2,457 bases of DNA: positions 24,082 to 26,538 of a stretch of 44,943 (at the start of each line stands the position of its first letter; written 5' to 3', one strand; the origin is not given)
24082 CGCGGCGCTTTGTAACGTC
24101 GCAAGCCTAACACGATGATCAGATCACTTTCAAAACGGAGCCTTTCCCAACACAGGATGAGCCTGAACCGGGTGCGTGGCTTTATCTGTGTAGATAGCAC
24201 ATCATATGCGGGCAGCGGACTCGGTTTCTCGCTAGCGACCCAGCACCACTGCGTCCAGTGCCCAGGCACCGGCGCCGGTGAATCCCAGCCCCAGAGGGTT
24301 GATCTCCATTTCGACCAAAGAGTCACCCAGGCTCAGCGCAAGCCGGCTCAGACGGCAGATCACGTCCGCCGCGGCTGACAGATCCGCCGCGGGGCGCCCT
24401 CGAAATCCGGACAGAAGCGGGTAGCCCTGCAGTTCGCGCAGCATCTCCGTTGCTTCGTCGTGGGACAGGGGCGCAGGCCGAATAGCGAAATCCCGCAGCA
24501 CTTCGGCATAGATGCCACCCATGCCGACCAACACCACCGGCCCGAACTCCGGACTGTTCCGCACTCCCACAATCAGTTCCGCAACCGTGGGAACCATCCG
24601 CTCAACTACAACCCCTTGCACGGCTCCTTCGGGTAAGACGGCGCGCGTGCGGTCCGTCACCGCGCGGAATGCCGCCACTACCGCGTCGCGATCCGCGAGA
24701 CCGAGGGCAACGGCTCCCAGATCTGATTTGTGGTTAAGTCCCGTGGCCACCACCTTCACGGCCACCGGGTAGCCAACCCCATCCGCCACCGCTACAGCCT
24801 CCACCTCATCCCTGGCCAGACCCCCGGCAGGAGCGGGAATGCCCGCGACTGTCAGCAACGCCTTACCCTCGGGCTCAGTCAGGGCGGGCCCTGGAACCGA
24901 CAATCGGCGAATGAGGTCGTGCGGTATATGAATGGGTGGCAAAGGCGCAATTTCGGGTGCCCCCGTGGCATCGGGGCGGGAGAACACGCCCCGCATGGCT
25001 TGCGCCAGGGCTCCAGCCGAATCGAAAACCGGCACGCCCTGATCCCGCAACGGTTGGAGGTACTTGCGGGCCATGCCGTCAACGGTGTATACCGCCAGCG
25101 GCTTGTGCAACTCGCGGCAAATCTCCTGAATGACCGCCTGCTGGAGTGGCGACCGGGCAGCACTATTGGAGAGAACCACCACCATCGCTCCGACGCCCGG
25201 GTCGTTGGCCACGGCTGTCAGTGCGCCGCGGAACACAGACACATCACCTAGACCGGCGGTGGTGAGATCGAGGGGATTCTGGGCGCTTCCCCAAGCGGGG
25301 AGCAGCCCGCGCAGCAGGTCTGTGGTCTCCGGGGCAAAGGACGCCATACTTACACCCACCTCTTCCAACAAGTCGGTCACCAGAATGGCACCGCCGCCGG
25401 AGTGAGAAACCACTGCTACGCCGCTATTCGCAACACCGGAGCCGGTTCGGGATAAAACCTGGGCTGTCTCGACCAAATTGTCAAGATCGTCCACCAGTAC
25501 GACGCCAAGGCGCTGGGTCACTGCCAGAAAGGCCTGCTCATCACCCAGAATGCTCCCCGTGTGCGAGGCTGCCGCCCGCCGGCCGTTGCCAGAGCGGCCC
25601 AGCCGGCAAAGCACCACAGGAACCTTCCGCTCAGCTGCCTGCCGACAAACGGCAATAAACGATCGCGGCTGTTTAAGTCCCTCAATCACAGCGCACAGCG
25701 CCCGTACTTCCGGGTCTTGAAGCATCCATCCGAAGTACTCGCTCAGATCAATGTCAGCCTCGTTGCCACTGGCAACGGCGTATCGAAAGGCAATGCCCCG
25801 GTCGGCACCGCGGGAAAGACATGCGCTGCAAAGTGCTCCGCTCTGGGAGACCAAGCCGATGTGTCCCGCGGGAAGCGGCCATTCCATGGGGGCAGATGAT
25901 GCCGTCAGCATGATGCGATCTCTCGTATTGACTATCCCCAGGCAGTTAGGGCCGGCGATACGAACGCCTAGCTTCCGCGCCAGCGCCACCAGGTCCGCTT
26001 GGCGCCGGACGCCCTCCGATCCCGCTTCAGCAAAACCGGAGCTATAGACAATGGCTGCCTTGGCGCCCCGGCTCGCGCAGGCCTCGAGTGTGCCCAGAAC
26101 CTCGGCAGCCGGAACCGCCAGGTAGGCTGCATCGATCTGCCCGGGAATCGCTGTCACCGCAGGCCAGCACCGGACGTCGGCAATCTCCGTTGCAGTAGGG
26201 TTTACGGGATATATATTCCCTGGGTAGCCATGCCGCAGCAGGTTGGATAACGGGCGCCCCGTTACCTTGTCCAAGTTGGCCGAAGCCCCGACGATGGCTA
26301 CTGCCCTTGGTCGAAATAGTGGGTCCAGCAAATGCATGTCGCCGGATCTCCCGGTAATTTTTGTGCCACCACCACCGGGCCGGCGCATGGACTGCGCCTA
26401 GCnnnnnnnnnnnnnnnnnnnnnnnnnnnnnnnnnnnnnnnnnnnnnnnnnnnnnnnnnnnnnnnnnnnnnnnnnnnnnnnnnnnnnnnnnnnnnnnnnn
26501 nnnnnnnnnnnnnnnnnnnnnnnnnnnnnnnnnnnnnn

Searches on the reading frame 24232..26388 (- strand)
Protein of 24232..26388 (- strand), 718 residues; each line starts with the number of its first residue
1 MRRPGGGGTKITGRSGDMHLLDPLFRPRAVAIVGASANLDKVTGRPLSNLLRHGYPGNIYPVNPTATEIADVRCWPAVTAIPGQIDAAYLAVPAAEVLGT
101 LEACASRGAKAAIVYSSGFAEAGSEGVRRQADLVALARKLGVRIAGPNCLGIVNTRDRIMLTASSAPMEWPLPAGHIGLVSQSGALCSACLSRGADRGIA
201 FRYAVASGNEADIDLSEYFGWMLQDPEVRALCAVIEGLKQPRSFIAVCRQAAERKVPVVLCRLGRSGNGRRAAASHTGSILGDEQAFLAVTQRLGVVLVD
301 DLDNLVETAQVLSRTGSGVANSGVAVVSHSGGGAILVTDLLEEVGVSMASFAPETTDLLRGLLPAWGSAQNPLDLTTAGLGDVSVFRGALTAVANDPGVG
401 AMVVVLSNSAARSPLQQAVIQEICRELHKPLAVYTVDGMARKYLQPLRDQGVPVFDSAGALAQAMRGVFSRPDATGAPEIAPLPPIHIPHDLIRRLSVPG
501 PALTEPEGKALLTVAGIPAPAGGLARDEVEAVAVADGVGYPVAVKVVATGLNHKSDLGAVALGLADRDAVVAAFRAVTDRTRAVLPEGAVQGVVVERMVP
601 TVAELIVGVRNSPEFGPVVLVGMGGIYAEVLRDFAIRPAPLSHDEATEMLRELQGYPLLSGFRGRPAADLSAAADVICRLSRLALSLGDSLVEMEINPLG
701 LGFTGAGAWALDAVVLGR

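Call 3: search_protein_families(library=pfam, proteins=[window:24232-26388:-], max_evalue=0.01)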
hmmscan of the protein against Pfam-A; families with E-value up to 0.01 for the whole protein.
window:24232-26388:- (718 aa): 5 families
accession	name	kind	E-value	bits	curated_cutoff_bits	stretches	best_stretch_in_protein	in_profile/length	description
PF13549.11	ATP-grasp_5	-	1.3e-60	204.9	27.6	1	502-715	9-219/221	ATP-grasp domain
PF13607.11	Succ_CoA_lig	-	4.2e-44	150.1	27.4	1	174-312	1-138/138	Succinyl-CoA ligase like flavodoxin domain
PF13380.12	CoA_binding_2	-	3.4e-22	79.5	22.8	1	28-154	1-115/116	CoA binding domain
PF02629.25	CoA_binding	-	9.9e-07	29.9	22.3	1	28-118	4-97/97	CoA binding domain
PF19045.5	Ligase_CoA_2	-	9.5e-05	22.9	23.7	1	324-415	1-90/162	Ligase-CoA domain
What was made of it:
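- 24232..26388 (-): ADP-forming (NDP-forming, fused alpha-beta) acyl-CoA synthetase, 14 nt downstream of A. It is a conserved member of the operon. PF13380, PF13607 and PF13549 (call 3).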

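Call 4: search_protein_families(library=ncbifam, proteins=[window:24232-26388:-], max_evalue=0.01)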
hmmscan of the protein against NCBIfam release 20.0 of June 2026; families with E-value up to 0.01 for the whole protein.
window:24232-26388:- (718 aa): 8 families
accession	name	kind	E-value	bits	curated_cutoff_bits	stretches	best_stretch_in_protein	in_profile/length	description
NF045494.1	AcCoALig_Archglob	equivalog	5.4e-126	421.6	1200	2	21-466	218-657/665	acetate--CoA ligase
NF045493.1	HydDutCoALig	equivalog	9.2e-116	388.1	1300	1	23-713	5-694/698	4-hydroxybutyrate--CoA ligase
TIGR02717.1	AcCoA-syn-alpha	equivalog_domain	1.4e-105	353.5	567.15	1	21-467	1-442/447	acetate--CoA ligase alpha subunit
NF045492.1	HydPropCoALig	equivalog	7.6e-103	345.1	1300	2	17-458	244-683/700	3-hydroxypropionate--CoA ligase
NF010623.0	PRK14016.1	subfamily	2.6e-06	25.9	877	1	509-592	219-297/871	cyanophycin synthetase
NF004230.0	PRK05678.1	equivalog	1.7e-05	24.2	336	1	130-209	105-180/291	succinate--CoA ligase subunit alpha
TIGR02068.2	cya_phycin_syn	equivalog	7.1e-05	21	850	1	508-593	217-297/862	cyanophycin synthetase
TIGR01019.1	sucCoAalpha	subfamily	0.00024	20.6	353.2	1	129-210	102-179/286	succinate--CoA ligase subunit alpha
